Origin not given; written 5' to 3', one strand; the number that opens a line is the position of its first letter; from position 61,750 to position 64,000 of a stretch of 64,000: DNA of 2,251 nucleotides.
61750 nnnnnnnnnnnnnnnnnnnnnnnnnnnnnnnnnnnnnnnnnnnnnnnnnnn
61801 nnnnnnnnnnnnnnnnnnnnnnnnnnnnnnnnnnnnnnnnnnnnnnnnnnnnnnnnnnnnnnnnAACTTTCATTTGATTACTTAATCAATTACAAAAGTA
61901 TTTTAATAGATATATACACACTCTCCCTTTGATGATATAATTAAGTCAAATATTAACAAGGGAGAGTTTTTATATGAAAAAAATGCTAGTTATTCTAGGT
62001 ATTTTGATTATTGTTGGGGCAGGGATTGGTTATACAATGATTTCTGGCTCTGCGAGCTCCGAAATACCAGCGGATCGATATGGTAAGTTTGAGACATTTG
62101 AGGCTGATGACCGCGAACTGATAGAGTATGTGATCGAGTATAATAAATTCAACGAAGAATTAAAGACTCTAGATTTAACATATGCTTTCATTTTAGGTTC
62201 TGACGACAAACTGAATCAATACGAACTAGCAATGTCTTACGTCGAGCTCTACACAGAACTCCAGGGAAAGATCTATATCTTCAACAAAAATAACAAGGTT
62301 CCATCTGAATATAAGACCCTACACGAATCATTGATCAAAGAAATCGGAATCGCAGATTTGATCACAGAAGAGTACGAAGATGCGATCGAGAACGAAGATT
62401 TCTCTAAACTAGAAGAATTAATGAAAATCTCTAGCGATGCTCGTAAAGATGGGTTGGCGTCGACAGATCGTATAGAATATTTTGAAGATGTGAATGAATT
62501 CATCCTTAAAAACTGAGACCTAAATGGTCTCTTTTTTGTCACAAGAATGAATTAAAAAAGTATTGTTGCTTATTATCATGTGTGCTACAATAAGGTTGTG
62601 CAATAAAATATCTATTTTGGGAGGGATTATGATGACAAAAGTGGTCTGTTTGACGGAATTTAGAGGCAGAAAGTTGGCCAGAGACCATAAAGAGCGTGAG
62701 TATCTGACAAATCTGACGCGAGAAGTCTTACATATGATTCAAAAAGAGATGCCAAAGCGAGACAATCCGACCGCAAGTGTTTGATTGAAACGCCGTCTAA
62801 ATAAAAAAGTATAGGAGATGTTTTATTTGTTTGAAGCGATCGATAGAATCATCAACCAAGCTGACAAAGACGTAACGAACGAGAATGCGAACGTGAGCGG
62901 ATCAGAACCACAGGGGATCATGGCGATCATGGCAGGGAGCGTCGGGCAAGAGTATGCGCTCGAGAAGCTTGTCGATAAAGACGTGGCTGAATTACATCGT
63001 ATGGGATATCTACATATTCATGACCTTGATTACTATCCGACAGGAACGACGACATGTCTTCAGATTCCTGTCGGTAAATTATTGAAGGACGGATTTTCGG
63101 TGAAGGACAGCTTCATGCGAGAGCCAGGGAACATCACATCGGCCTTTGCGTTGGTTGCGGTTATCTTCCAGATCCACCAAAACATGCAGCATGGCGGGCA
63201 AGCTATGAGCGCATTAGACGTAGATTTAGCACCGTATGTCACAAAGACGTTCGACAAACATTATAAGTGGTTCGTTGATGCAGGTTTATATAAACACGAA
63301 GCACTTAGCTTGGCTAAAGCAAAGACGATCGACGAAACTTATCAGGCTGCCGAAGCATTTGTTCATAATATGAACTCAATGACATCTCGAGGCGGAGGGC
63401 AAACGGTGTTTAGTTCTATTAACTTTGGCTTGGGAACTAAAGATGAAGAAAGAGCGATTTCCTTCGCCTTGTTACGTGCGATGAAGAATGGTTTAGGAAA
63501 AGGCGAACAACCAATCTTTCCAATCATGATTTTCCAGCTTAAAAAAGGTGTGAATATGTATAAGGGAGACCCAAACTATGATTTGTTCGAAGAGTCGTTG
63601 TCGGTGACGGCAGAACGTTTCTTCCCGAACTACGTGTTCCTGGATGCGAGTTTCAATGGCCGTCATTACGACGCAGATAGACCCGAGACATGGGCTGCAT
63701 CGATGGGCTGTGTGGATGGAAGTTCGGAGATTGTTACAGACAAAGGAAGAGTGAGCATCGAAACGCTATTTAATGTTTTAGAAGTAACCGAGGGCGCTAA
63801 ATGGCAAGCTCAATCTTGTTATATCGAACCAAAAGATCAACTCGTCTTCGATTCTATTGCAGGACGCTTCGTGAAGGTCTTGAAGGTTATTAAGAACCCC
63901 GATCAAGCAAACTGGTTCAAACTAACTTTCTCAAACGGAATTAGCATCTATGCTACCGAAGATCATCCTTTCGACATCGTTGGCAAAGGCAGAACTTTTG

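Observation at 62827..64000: nrdD carries an intein inserted at the conserved MGC active-site motif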

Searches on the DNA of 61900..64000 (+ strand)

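Call 8: search_dna_similar(query=window:61900-64000:+, collection=phages, mode=near, max_rows=30)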
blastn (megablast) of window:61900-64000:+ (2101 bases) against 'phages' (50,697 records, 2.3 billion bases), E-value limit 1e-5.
No match.
